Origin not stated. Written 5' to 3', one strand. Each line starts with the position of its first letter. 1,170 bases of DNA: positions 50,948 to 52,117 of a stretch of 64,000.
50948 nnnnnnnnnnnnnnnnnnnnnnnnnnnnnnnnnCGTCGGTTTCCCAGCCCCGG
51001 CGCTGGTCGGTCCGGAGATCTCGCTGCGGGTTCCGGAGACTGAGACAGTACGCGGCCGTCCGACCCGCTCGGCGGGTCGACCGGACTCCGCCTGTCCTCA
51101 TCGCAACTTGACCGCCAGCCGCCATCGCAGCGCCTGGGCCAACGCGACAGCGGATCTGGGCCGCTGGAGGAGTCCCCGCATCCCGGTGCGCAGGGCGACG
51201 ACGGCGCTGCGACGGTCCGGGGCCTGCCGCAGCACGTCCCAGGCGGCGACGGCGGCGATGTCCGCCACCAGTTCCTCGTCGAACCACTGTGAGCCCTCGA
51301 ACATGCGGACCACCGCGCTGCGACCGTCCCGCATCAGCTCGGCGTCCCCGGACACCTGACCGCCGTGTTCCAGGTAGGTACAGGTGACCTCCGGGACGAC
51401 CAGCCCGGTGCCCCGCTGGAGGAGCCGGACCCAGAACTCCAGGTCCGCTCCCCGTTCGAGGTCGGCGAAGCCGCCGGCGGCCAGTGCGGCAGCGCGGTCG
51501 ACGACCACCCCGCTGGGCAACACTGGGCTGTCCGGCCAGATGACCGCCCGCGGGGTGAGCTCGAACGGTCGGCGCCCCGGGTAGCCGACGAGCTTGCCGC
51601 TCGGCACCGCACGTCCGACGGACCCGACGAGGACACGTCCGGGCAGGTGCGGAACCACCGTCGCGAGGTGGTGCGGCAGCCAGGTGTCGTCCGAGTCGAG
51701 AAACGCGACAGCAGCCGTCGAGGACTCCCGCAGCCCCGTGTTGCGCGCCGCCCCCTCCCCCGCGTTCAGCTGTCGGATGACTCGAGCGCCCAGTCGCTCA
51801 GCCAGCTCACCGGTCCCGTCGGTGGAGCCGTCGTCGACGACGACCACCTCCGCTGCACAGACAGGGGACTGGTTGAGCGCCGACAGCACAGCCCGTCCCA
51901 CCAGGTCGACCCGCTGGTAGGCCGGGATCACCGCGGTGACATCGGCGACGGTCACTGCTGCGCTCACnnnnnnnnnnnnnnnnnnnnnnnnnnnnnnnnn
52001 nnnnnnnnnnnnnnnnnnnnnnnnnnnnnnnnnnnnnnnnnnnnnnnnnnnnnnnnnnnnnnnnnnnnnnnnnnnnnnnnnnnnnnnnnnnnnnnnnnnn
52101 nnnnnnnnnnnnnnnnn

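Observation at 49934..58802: Diverged duplication of a three-gene module (LbH acetyltransferase - GT2 - GT14) present twice in the island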

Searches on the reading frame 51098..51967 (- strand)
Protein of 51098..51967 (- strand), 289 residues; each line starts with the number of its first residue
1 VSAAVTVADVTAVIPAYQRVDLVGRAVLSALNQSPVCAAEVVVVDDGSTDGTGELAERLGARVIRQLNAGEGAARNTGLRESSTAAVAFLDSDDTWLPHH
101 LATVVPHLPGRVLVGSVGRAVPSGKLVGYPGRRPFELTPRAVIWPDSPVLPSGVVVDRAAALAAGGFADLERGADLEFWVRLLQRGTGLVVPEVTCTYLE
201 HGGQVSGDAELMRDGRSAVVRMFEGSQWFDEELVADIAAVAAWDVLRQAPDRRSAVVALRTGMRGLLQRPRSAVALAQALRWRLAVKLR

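Call 11: search_protein_families(library=pfam, proteins=[window:51098-51967:-], max_evalue=0.01)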
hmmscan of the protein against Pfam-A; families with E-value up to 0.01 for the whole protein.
window:51098-51967:- (289 aa): 3 families
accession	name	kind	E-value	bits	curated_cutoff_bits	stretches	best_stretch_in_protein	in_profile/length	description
PF00535.33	Glycos_transf_2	-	1.3e-24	87.5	23.3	1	12-110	2-105/168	Glycosyl transferase family 2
PF13641.12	Glyco_tranf_2_3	-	1.2e-09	39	27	1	9-186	2-198/230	Glycosyltransferase like family 2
PF10111.15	Glyco_tranf_2_2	-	5e-06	26.6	27.3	1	38-103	29-101/276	Glycosyltransferase like family 2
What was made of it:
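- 51098..51967 (-): GT2_A: family-2 glycosyltransferase, 289 aa. Pfam PF00535 87.5 bits (call 11).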

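Call 17: find_encoding_contigs(protein=window:51098-51967:-, flank=10000, max_places=4)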
Protein window:51098-51967:- (289 aa): no gene with exactly this product is on record in the collection.

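Call 18: find_homologous_proteins(query=window:51098-51967:-, max_evalue=1e-10)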
Query window:51098-51967:- (289 aa): 323 proteins with E <= 1e-10 among 8000 candidates; the best 120 are listed.
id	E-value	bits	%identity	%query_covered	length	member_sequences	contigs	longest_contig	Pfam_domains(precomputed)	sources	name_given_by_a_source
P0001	4.1e-181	618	100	100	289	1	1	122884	PF10111.15,PF13641.13,PF00535.33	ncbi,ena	-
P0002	1.3e-157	541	88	100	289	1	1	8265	PF10111.15,PF13641.13,PF00535.33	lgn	-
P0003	5.0e-138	477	79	98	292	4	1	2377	PF10111.15,PF13641.13,PF00535.33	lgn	-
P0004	6.6e-138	477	77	100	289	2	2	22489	PF10111.15,PF13641.13,PF00535.33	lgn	-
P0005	1.1e-135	469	78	98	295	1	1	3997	PF10111.15,PF13641.13,PF00535.33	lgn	-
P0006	1.1e-135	469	78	98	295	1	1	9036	PF10111.15,PF13641.13,PF00535.33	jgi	-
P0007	2.5e-135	468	78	98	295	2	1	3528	PF10111.15,PF13641.13,PF00535.33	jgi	-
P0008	3.2e-135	468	77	98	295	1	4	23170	PF10111.15,PF13641.13,PF00535.33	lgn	-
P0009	3.7e-135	468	77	98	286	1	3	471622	PF10111.15,PF13641.13,PF00535.33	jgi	-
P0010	5.8e-135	467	77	98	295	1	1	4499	PF10111.15,PF13641.13,PF00535.33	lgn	-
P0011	7.0e-135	467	77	98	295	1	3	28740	PF10111.15,PF13641.13,PF00535.33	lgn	-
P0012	7.0e-135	467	77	98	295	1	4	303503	PF10111.15,PF13641.13,PF00535.33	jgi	-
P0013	1.1e-134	466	77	98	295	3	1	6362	PF10111.15,PF13641.13,PF00535.33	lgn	-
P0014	2.1e-134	465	77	98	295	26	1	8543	PF10111.15,PF13641.13,PF00535.33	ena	-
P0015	1.3e-130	453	75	100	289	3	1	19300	PF10111.15,PF13641.13,PF00535.33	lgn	-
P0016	4.4e-91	323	59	100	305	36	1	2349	PF10111.15,PF13641.13,PF00535.33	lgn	-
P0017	1.5e-88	315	56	100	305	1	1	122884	PF10111.15,PF13641.13,PF00535.33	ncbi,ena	-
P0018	8.9e-87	309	58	97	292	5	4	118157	PF10111.15,PF13641.13,PF00535.33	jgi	-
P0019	9.0e-87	309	56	99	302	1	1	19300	PF10111.15,PF13641.13,PF00535.33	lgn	-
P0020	6.6e-86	306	58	97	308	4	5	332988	PF10111.15,PF13641.13,PF00535.33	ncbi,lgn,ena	-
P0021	3.7e-83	297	55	100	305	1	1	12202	PF10111.15,PF13641.13,PF00535.33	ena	-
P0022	4.9e-81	290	56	97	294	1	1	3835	PF10111.15,PF13641.13,PF00535.33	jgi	jgi:Glycosyl transferase family 2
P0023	1.5e-79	285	56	98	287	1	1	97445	PF10111.15,PF13641.13,PF00535.33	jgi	jgi:GT2 family glycosyltransferase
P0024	1.0e-75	273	51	97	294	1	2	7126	PF10111.15,PF13641.13,PF00535.33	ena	-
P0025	4.0e-75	271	49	98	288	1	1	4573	PF13641.13,PF00535.33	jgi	jgi:glycosyltransferase involved in cell wall biosynthesis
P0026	2.7e-74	268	49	97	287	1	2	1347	PF10111.15,PF13641.13,PF00535.33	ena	-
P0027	2.4e-73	265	51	96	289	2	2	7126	PF13632.13,PF10111.15,PF13641.13,PF00535.33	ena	-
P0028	3.2e-72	261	52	98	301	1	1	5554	PF10111.15,PF13641.13,PF00535.33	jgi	jgi:glycosyltransferase involved in cell wall biosynthesis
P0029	7.4e-72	260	48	96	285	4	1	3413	PF10111.15,PF13641.13,PF00535.33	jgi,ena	-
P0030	2.2e-71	259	55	85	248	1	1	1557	PF10111.15,PF00535.33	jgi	jgi:Glycosyl transferase family 2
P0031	2.9e-70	255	48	97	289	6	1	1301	PF10111.15,PF13641.13,PF00535.33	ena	-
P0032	5.9e-70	254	48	96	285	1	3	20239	PF10111.15,PF13641.13,PF00535.33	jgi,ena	-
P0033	6.0e-70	254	48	97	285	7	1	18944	PF10111.15,PF13641.13,PF00535.33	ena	-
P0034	6.8e-57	211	47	93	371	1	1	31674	PF10111.15,PF13641.13,PF00535.33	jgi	jgi:GT2 family glycosyltransferase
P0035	4.9e-56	208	45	96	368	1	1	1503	PF10111.15,PF13641.13,PF00535.33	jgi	jgi:Glycosyl transferase family 2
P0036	1.1e-54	204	48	89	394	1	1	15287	PF13641.13,PF00535.33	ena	-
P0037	1.1e-53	200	47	84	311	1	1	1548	PF13641.13,PF00535.33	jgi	jgi:glycosyltransferase involved in cell wall biosynthesis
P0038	1.4e-52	197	47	88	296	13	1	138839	PF10111.15,PF13641.13,PF00535.33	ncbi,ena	-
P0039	1.7e-52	197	47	90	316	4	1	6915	PF10111.15,PF13641.13,PF00535.33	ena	-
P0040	5.8e-52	195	48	82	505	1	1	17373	PF10111.15,PF13641.13,PF14602.13,PF00132.31,PF00535.33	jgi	jgi:maltose O-acetyltransferase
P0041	2.9e-51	193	49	81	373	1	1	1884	PF13641.13,PF00535.33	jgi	jgi:glycosyltransferase involved in cell wall biosynthesis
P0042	7.2e-51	191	44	82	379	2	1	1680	PF10111.15,PF13641.13,PF00535.33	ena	-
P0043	5.9e-50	188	46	93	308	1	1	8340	PF10111.15,PF13641.13,PF00535.33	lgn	-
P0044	7.7e-50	188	50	78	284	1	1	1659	PF13641.13,PF00535.33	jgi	jgi:glycosyltransferase involved in cell wall biosynthesis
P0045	2.0e-49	187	43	91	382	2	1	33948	PF10111.15,PF13641.13,PF00535.33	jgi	jgi:glycosyltransferase involved in cell wall biosynthesis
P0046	2.2e-49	186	46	85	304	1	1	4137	PF10111.15,PF13641.13,PF00535.33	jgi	-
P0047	4.6e-49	185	43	96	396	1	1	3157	PF10111.15,PF13641.13,PF00535.33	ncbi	-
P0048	1.9e-48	183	41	97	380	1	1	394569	PF10111.15,PF13641.13,PF00535.33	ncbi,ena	-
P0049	2.0e-48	183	45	93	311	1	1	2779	PF10111.15,PF13641.13,PF00535.33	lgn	-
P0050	2.1e-48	183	43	92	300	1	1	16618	PF10111.15,PF13641.13,PF00535.33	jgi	jgi:GT2 family glycosyltransferase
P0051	3.6e-48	182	42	91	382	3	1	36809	PF10111.15,PF13641.13,PF00535.33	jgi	jgi:glycosyltransferase involved in cell wall biosynthesis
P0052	5.2e-48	182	47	81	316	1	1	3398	PF10111.15,PF13641.13,PF00535.33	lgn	-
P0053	5.9e-48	182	40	97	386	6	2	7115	PF10111.15,PF13641.13,PF00535.33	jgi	jgi:glycosyltransferase involved in cell wall biosynthesis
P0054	2.5e-47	180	40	96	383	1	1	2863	PF10111.15,PF13641.13,PF00535.33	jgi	jgi:glycosyltransferase involved in cell wall biosynthesis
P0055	3.6e-47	179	41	97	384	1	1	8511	PF10111.15,PF13641.13,PF00535.33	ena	-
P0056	2.6e-46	176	47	83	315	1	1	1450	PF10111.15,PF13641.13,PF00535.33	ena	-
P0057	3.2e-46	176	42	94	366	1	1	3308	PF10111.15,PF13641.13,PF00535.33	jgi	jgi:hypothetical protein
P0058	3.3e-46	176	40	97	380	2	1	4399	PF10111.15,PF13641.13,PF00535.33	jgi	jgi:GT2 family glycosyltransferase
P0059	1.3e-45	174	43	84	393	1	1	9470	PF10111.15,PF13641.13,PF00535.33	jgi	jgi:glycosyltransferase involved in cell wall biosynthesis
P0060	3.4e-44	169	42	95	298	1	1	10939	PF10111.15,PF13641.13,PF00535.33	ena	-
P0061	3.4e-44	169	41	91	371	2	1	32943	PF10111.15,PF13641.13,PF00535.33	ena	-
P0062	1.7e-43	167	40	97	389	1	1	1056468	PF10111.15,PF13641.13,PF00535.33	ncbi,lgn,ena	-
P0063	6.8e-43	165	43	82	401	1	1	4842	PF10111.15,PF13641.13,PF00535.33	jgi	jgi:glycosyltransferase involved in cell wall biosynthesis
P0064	7.6e-43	165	43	83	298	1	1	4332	PF10111.15,PF13641.13,PF00535.33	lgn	-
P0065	8.3e-43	165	38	99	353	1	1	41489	PF10111.15,PF13641.13,PF00535.33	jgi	jgi:glycosyltransferase involved in cell wall biosynthesis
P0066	8.4e-43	165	42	82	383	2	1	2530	PF13641.13,PF00535.33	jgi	jgi:glycosyltransferase involved in cell wall biosynthesis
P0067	9.5e-43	165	44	83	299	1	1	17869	PF10111.15,PF13641.13,PF00535.33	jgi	jgi:glycosyltransferase involved in cell wall biosynthesis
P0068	2.0e-42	164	41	96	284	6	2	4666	PF10111.15,PF13641.13,PF00535.33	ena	-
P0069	9.0e-42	161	43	83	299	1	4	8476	PF10111.15,PF13641.13,PF00535.33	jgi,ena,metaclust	metaclust:\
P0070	4.2e-41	159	43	93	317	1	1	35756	PF10111.15,PF13641.13,PF00535.33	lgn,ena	-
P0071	7.6e-41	158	41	93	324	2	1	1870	PF13641.13,PF00535.33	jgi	-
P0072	2.1e-40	157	40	95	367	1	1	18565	PF10111.15,PF13641.13,PF00535.33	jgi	jgi:glycosyltransferase involved in cell wall biosynthesis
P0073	5.6e-40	156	41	89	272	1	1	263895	PF10111.15,PF13641.13,PF00535.33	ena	-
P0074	3.1e-39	153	41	93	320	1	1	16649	PF10111.15,PF13641.13,PF00535.33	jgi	jgi:glycosyltransferase involved in cell wall biosynthesis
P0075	4.0e-39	153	38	94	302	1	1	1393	PF10111.15,PF13641.13,PF00535.33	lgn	-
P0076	5.6e-39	152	40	78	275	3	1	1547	PF13641.13,PF00535.33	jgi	jgi:glycosyltransferase involved in cell wall biosynthesis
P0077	3.5e-37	146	43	81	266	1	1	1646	PF00535.33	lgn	-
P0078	4.1e-35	140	40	95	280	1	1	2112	PF13641.13,PF00535.33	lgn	-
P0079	9.3e-33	132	40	83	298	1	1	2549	PF10111.15,PF13641.13,PF00535.33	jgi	jgi:glycosyltransferase involved in cell wall biosynthesis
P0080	3.9e-30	123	42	72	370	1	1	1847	PF10111.15,PF13641.13,PF00535.33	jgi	jgi:hypothetical protein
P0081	4.7e-30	123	39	79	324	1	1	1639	PF10111.15,PF00535.33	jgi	jgi:glycosyltransferase involved in cell wall biosynthesis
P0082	1.0e-26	112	39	71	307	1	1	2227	PF10111.15,PF13641.13,PF00535.33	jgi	-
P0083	1.3e-26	112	29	75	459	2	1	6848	PF10111.15,PF13641.13,PF00535.33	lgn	-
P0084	2.4e-26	111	40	85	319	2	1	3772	PF10111.15,PF13641.13,PF00535.33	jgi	jgi:glycosyltransferase involved in cell wall biosynthesis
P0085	4.3e-26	110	37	71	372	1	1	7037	PF10111.15,PF13641.13,PF00535.33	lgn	-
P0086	5.7e-26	110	37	71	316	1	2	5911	PF10111.15,PF13641.13,PF00535.33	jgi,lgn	jgi:glycosyltransferase involved in cell wall biosynthesis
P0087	1.1e-25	109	60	38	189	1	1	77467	PF13641.13,PF00535.33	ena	-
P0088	1.3e-24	105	40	62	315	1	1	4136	PF10111.15,PF13641.13,PF00535.33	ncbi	-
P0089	1.4e-24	105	41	69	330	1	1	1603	PF10111.15,PF13641.13,PF00535.33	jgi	jgi:GT2 family glycosyltransferase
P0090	2.3e-24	104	41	69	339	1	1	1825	PF10111.15,PF13641.13,PF00535.33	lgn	-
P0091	9.4e-24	102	40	69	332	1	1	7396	PF10111.15,PF13641.13,PF00535.33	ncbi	-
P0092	1.4e-22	98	33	71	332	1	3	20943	PF10111.15,PF13641.13,PF00535.33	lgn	-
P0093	2.1e-22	98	37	72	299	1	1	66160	PF10111.15,PF13641.13,PF00535.33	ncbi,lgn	ncbi:MAG: glycosyltransferase [Planctomycetota bacterium]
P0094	6.5e-22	96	42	61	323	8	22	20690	PF10111.15,PF13641.13,PF00535.33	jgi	jgi:glycosyltransferase involved in cell wall biosynthesis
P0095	9.1e-22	96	36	69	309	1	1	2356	PF10111.15,PF13641.13,PF00535.33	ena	-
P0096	1.4e-21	95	39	74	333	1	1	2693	PF10111.15,PF13641.13,PF00535.33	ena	-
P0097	1.7e-21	95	40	69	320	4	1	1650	PF10111.15,PF13641.13,PF00535.33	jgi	jgi:hypothetical protein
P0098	1.8e-21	95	41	65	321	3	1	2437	PF10111.15,PF13641.13,PF00535.33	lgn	-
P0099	2.7e-21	94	38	73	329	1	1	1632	PF10111.15,PF13641.13,PF00535.33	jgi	jgi:GT2 family glycosyltransferase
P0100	7.5e-21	93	37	81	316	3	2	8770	PF10111.15,PF13641.13,PF00535.33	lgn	-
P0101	7.8e-21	93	38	69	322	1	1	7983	PF10111.15,PF13641.13,PF00535.33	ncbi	-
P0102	9.5e-21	92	35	90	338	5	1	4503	PF10111.15,PF13641.13,PF00535.33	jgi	jgi:glycosyltransferase involved in cell wall biosynthesis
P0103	1.5e-20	92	37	69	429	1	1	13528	PF10111.15,PF13641.13,PF00535.33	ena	-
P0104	1.7e-20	92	33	73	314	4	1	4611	PF10111.15,PF13641.13,PF00535.33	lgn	-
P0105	3.6e-20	91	38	71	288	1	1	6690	PF13632.13,PF10111.15,PF13641.13,PF00535.33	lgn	-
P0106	3.9e-20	90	36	83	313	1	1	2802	PF10111.15,PF13641.13,PF00535.33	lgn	-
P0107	4.7e-20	90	37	81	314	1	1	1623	PF10111.15,PF13641.13,PF00535.33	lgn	-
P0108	1.1e-19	89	36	68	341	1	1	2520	PF10111.15,PF13641.13,PF00535.33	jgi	-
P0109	1.5e-19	88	36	69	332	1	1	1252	PF10111.15,PF13641.13,PF00535.33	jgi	jgi:glycosyltransferase involved in cell wall biosynthesis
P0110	1.7e-19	88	38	74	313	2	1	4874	PF10111.15,PF13641.13,PF00535.33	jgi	-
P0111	2.1e-19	88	39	71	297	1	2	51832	PF10111.15,PF13641.13,PF00535.33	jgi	jgi:glycosyltransferase involved in cell wall biosynthesis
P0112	2.4e-19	88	32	85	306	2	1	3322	PF10111.15,PF13641.13,PF00535.33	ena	-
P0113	2.5e-19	88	32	97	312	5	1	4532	PF10111.15,PF13506.14,PF13641.13,PF00535.33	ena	-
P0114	5.4e-19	87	59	32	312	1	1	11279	PF10111.15,PF13641.13,PF00535.33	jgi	jgi:glycosyltransferase involved in cell wall biosynthesis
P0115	1.1e-18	86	40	70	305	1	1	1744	PF10111.15,PF13641.13,PF00535.33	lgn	-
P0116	1.3e-18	85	32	73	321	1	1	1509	PF10111.15,PF13506.14,PF13641.13,PF00535.33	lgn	-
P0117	1.7e-18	85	35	68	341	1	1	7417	PF10111.15,PF13641.13,PF00535.33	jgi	jgi:glycosyltransferase involved in cell wall biosynthesis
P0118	2.8e-18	84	39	60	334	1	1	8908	PF10111.15,PF13641.13,PF00535.33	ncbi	-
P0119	3.6e-18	84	40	60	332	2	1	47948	PF10111.15,PF13641.13,PF00535.33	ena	-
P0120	5.4e-18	83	35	70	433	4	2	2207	PF10111.15,PF13641.13,PF00535.33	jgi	-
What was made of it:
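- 51098..51967 (-): Orthologs at 75-88% (call 18).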

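Call 19: find_encoding_contigs(protein=P0001, flank=3000, max_places=2)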
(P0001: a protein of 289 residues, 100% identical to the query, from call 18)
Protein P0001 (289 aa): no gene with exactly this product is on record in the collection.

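Call 20: find_encoding_contigs(protein=P0015, flank=10000, max_places=2)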
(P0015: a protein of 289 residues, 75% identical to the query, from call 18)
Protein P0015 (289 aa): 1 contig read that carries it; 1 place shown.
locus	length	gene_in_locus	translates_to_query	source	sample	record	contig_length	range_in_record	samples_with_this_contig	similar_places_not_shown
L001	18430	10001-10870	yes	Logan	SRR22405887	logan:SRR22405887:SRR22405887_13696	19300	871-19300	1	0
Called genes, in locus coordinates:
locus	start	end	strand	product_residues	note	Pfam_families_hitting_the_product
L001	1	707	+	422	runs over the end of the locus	PF20706:GT4-conflict, PF00534:Glycos_transf_1, PF13692:Glyco_trans_1_4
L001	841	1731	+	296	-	-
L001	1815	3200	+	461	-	PF04932:Wzy_C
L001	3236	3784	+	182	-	PF00132:Hexapep, PF14602:Hexapep_2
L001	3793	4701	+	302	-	PF00535:Glycos_transf_2, PF10111:Glyco_tranf_2_2 (faint), PF13641:Glyco_tranf_2_3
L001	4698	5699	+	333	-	PF02485:Branch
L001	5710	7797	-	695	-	-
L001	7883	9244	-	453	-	-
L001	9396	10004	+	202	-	PF00132:Hexapep, PF14602:Hexapep_2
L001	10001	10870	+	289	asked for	PF13641:Glyco_tranf_2_3, PF00535:Glycos_transf_2, PF10111:Glyco_tranf_2_2 (weak)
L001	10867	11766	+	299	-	PF00535:Glycos_transf_2, PF10111:Glyco_tranf_2_2 (faint), PF13632:Glyco_trans_2_3 (weak)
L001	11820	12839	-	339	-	PF00535:Glycos_transf_2, PF10111:Glyco_tranf_2_2, PF13641:Glyco_tranf_2_3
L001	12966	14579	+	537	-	PF01943:Polysacc_synt, PF13440:Polysacc_synt_3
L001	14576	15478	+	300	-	-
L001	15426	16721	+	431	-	PF13579:Glyco_trans_4_4, PF13439:Glyco_transf_4, PF13477:Glyco_trans_4_2 (faint), PF20706:GT4-conflict (weak), PF00534:Glycos_transf_1, PF13692:Glyco_trans_1_4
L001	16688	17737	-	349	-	PF00535:Glycos_transf_2, PF10111:Glyco_tranf_2_2, PF13641:Glyco_tranf_2_3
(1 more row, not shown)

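Call 23: find_related_loci(query=A1, collection=genome_contigs, flank=10000)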
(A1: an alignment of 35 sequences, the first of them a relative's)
Query A1 (289 aa) in genome_contigs; peptide patterns used: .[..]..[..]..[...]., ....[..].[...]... (x = any residue, [..] = any of these).
600 stretches matched a pattern (row limit reached: there are more); 480 encode a relative of the query (tblastn E <= 1e-3); the best 80 are kept; 80 distinct loci.
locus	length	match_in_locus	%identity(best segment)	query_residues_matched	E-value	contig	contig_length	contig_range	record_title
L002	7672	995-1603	33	10-206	1e-25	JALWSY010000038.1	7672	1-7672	MAG: Sulfurimonas sp. isolate M2_metabat2_scaf2bin.117 M2_NODE_15393_length_7672_cov_3.926839, whole genome shotgun sequ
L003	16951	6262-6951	34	3-223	4e-25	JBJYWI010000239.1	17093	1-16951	MAG: Anaerolineales bacterium isolate J5_7_160517rDrA_8 J5_7_160517rDrA_8_000000000239, whole genome shotgun sequence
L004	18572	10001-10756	32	7-246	1e-23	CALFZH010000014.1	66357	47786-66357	MAG TPA_asm: uncultured bacterium isolate SRR1506984_bin.22_CONCOCT_v1.1_MAG genome assembly, contig: ERZ761607.514, who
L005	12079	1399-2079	36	10-225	3e-23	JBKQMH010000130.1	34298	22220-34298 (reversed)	MAG: Verrucomicrobiia bacterium isolate CRr3G3H3I__bin_98 CRr3G3H3I_000000200623, whole genome shotgun sequence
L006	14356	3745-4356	31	9-206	7e-23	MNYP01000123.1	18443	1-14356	MAG: Helicobacteraceae bacterium CG2_30_36_10 cg2_3.0_scaffold_2401_c, whole genome shotgun sequence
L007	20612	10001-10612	33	10-206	1e-22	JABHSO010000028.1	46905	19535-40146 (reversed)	MAG: Gammaproteobacteria bacterium isolate SI039_bin4 k141_1792798, whole genome shotgun sequence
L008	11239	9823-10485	36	10-225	5e-22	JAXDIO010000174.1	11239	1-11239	MAG: Thermoanaerobaculia bacterium isolate BP_55 scaffold_1606190, whole genome shotgun sequence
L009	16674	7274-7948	34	5-223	1e-21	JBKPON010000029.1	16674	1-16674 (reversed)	MAG: Pseudomonadota bacterium isolate GS_HAYS_MAG_00013 GS_HAYS_000002140511, whole genome shotgun sequence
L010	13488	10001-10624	36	10-198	1e-21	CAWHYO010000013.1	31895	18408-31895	MAG: uncultured Alphaproteobacteria bacterium isolate MFD01476.bin.2.101 genome assembly, contig: contig_127401, whole g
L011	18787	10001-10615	37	10-204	2e-21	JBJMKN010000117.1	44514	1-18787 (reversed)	MAG: Solirubrobacterales bacterium isolate 12C16O_48h_50_P13_coass_bin_24 k141_2753177, whole genome shotgun sequence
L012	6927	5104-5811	32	10-238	3e-21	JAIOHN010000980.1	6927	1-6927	MAG: Anaerolineae bacterium isolate MAG_05 contig_325063, whole genome shotgun sequence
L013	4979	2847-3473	36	10-208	3e-21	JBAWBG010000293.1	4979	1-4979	MAG: Candidatus Sulfotelmatobacter sp. isolate MFD09399_ilm_asm_bin10 k127_306053, whole genome shotgun sequence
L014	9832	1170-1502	46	10-116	4e-21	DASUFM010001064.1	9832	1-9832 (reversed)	MAG TPA_asm: Blastocatellia bacterium isolate SMAG_U1379 k141_683498, whole genome shotgun sequence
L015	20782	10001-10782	49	10-267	2e-33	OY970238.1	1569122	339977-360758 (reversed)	MAG: uncultured Solirubrobacterales bacterium isolate MFD06742.bin.2.90 genome assembly, chromosome: 1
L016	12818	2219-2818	34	10-205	1e-20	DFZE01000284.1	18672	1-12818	MAG TPA_asm: Desulfobacteraceae bacterium UBA4064 UBA4064_contig_10908, whole genome shotgun sequence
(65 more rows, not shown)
